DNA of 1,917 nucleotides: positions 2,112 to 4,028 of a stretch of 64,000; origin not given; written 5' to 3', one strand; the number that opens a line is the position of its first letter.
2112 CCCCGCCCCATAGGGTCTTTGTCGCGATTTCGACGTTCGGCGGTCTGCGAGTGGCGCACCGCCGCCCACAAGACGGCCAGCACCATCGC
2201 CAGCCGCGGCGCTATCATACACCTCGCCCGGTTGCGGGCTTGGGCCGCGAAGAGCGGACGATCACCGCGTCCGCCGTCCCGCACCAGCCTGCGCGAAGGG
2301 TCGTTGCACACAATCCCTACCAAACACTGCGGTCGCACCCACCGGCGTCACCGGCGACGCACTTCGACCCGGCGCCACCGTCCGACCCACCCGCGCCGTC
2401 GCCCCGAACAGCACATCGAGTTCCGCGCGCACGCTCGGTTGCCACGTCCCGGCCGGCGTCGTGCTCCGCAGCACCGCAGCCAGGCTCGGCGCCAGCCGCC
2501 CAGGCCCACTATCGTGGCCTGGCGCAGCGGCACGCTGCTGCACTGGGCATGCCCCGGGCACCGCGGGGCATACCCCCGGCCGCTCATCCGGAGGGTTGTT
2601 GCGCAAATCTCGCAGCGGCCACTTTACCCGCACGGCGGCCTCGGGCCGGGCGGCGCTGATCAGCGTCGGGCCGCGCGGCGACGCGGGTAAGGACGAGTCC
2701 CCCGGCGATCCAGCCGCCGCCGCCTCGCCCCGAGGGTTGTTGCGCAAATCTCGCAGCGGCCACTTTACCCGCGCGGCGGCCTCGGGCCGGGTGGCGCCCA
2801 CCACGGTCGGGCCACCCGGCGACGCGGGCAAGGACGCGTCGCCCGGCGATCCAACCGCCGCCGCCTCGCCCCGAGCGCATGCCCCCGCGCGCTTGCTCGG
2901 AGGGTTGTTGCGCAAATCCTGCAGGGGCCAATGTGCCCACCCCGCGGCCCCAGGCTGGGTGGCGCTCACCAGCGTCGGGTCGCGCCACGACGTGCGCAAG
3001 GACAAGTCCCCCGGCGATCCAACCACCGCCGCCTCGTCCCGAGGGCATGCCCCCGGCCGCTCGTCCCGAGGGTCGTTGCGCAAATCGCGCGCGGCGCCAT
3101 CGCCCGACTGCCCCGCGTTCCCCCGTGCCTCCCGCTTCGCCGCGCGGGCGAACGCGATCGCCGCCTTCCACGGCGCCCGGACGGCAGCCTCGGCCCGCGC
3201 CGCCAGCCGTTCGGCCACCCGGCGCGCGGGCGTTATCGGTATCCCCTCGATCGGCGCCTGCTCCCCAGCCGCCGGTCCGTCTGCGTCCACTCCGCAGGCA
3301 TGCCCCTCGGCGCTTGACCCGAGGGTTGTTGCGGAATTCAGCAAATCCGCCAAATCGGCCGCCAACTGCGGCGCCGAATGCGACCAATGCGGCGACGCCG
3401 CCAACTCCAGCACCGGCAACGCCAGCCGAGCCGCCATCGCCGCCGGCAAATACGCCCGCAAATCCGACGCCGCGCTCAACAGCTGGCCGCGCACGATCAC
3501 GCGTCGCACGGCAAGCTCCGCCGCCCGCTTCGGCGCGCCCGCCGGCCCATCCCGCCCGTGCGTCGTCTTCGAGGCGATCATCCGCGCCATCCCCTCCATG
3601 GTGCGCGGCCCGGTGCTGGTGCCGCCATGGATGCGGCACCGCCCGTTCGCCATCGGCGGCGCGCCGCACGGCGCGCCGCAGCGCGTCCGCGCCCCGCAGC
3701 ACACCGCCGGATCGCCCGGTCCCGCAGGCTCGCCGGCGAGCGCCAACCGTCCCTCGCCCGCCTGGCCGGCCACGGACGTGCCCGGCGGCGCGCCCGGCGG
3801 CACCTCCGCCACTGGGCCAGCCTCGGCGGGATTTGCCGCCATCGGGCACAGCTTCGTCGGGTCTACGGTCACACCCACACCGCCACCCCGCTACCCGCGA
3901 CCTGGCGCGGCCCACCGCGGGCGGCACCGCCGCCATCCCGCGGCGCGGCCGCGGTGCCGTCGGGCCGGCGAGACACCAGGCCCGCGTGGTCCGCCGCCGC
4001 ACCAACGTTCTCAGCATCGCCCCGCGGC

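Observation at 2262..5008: Possible large frameshifted protein with a zinc-ribbon motif and a tail built from 150-bp tandem DNA repeats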

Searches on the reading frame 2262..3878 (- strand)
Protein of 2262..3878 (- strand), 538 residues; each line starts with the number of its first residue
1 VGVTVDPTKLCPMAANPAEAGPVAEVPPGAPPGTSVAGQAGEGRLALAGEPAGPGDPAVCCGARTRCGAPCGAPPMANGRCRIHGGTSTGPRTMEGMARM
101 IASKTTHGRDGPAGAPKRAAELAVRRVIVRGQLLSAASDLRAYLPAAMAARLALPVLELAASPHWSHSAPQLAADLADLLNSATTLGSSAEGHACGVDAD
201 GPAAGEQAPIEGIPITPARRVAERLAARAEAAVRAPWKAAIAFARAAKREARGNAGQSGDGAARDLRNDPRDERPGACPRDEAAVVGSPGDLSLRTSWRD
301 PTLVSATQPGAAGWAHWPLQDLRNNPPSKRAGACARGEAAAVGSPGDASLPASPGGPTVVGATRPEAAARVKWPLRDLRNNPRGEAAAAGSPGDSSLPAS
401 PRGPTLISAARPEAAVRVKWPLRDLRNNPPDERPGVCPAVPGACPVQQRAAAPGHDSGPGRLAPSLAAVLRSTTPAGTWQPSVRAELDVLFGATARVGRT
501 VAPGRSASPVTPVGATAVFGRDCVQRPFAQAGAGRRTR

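Call 4: search_protein_families(library=ncbifam, proteins=[window:2262-3878:-], max_evalue=0.1)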
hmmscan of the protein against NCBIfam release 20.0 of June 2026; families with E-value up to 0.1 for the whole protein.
window:2262-3878:- (538 aa): 1 family
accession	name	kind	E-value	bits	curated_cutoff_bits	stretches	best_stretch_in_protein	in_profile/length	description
NF041373.1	HGG_STG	domain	1.3e-12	47.2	29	1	61-96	1-37/38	HGGxSTG domain-containing protein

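Call 5: search_protein_families(library=pfam, proteins=[window:2262-3878:-], max_evalue=0.1)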
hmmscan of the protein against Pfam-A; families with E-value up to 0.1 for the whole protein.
window:2262-3878:- (538 aa): 0 families

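Call 10: find_homologous_proteins(query=window:2262-3878:-)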
Query window:2262-3878:- (538 aa): 43 proteins with E <= 0.001 among 8000 candidates.
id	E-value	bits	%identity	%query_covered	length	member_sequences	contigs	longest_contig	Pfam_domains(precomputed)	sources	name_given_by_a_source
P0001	1.0e-255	868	80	95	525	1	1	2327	-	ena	-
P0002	7.3e-241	819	95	76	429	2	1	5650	-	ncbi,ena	-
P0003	2.3e-173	596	93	58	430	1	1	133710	-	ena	-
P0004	1.2e-151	524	66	73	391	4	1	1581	-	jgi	jgi:hypothetical protein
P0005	8.3e-130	452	74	60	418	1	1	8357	-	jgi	jgi:hypothetical protein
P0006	8.1e-118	413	78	45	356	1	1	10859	-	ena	-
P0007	6.1e-112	393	75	46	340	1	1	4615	-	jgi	jgi:hypothetical protein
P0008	7.9e-96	340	64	50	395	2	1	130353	-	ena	-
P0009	5.7e-90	321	65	50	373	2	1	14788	-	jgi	jgi:hypothetical protein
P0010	1.3e-50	191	74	26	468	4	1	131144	-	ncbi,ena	-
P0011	7.8e-40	155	54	26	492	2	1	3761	-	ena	-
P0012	5.3e-39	153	57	23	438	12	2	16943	-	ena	-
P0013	2.4e-38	150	46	45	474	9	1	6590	-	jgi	jgi:hypothetical protein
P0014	4.0e-38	150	65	20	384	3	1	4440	-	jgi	jgi:hypothetical protein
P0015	4.0e-36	143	54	27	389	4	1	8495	-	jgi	jgi:hypothetical protein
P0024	1.4e-29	122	58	20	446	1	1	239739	-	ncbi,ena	-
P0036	1.2e-17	82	42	39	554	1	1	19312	-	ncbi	-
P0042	1.2e-7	49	57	11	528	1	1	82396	-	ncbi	-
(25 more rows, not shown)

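Call 14: find_encoding_contigs(protein=P0024, flank=8000, max_places=3)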
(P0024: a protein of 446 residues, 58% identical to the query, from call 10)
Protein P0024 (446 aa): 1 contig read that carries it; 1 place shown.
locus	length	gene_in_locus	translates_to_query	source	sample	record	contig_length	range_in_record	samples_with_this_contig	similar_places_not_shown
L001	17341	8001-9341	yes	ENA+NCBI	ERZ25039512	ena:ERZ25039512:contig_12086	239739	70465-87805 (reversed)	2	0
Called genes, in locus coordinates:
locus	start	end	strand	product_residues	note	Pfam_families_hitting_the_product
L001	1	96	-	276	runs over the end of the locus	PF00106:adh_short, PF08659:KR, PF13561:adh_short_C2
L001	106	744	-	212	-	PF03548:LolA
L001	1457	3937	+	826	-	PF00884:Sulfatase, PF16347:SGSH_C (faint)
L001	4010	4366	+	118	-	-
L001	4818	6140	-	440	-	PF00078:RVT_1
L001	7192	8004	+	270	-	-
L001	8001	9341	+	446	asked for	-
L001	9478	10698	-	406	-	PF07690:MFS_1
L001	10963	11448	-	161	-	PF07331:TctB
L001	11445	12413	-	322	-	PF03401:TctC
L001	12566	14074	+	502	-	PF01970:TctA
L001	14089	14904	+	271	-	PF01177:Asp_Glu_race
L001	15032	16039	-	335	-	PF01180:DHO_dh (weak)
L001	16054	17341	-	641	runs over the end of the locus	PF01558:POR (weak), PF10371:EKR, PF00037:Fer4 (weak), PF12837:Fer4_6 (weak), PF12838:Fer4_7, PF13187:Fer4_9 (weak), PF13484:Fer4_16 (weak), PF02775:TPP_enzyme_C (weak), +4 more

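Call 17: search_protein_families(library=phrogs, proteins=[window:2262-3872:-, P0024], max_evalue=0.01)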
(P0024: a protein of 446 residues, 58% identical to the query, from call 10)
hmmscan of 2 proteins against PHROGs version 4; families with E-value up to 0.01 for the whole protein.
window:2262-3872:- (536 aa): 1 family
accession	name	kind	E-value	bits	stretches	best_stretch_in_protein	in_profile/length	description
phrog_6177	-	unknown function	0.00061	20.4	1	57-101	62-107/224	-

P0024 (446 aa): 0 families

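Call 42: find_encoding_contigs(protein=P0013, flank=4000, max_places=2)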
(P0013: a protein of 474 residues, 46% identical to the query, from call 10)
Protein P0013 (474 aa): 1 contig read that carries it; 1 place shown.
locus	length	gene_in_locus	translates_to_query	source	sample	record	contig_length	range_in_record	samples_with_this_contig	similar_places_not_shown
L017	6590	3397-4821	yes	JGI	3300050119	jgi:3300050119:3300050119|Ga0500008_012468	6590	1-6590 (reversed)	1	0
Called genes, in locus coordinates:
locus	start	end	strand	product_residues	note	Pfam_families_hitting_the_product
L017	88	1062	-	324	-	-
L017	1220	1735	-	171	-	PF21984:DnaD_N, PF13730:HTH_36, PF13551:HTH_29 (faint)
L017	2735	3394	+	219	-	-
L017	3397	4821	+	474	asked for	-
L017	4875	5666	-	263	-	PF05690:ThiG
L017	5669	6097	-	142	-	PF02597:ThiS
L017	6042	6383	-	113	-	PF09538:FYDLN_acid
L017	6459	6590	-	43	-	?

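Call 43: find_encoding_contigs(protein=P0036, flank=4000, max_places=2)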
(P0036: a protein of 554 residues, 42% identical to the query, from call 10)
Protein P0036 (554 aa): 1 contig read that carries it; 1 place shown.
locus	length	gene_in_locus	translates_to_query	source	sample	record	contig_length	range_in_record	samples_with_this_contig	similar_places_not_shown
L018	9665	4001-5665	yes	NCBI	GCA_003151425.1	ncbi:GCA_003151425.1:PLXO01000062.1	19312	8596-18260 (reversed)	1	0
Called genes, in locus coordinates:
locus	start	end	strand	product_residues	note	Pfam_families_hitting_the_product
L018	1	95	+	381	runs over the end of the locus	?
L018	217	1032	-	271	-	PF03400:DDE_Tnp_IS1 (faint)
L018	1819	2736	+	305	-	-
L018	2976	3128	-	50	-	-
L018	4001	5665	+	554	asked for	-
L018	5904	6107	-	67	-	PF01165:Ribosomal_S21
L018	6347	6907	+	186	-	PF01327:Pep_deformylase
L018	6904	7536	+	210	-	PF08511:COQ9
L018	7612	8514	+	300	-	PF08379:Bact_transglu_N, PF01841:Transglut_core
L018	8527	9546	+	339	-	PF14226:DIOX_N, PF03171:2OG-FeII_Oxy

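Call 80: search_protein_families(library=padloc, proteins=[window:2262-3872:-], max_evalue=0.01)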
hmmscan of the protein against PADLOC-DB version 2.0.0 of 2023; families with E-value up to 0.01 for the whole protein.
window:2262-3872:- (536 aa): 0 families

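Call 81: search_protein_families(library=pfam, proteins=[L017:2735-3394:+, L018:1819-2736:+, P0042], max_evalue=0.05)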
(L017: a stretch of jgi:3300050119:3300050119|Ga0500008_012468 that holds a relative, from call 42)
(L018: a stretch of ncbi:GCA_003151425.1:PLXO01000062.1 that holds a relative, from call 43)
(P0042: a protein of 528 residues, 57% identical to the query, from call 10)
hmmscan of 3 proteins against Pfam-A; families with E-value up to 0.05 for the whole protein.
L017:2735-3394:+ (219 aa): 0 families

L018:1819-2736:+ (305 aa): 1 family
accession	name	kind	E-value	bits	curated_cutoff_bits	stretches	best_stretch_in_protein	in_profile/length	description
PF09821.14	AAA_assoc_C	-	0.0071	17.4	27.6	0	99-150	18-70/119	C-terminal AAA-associated domain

P0042 (528 aa): 0 families

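Call 87: search_protein_families(library=phrogs, proteins=[P0012, P0042], max_evalue=0.01)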
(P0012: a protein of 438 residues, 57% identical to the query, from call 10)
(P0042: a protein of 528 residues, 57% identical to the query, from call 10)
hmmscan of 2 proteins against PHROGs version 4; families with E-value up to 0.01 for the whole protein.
P0012 (438 aa): 2 families
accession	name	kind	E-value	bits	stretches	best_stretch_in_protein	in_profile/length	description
phrog_6177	-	unknown function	0.0015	19.1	1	38-88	64-120/224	-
phrog_9231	-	head and packaging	0.0087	16.8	0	52-88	50-86/240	terminase small subunit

P0042 (528 aa): 1 family
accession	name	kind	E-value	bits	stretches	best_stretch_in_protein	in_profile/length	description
phrog_6177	-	unknown function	0.00019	22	1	358-407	64-119/224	-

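Call 110: search_protein_families(library=phrogs, proteins=[L017:2735-3394:+], max_evalue=0.01)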
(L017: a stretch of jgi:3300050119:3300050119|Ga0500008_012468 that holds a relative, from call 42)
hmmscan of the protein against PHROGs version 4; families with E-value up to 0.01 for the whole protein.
L017:2735-3394:+ (219 aa): 0 families
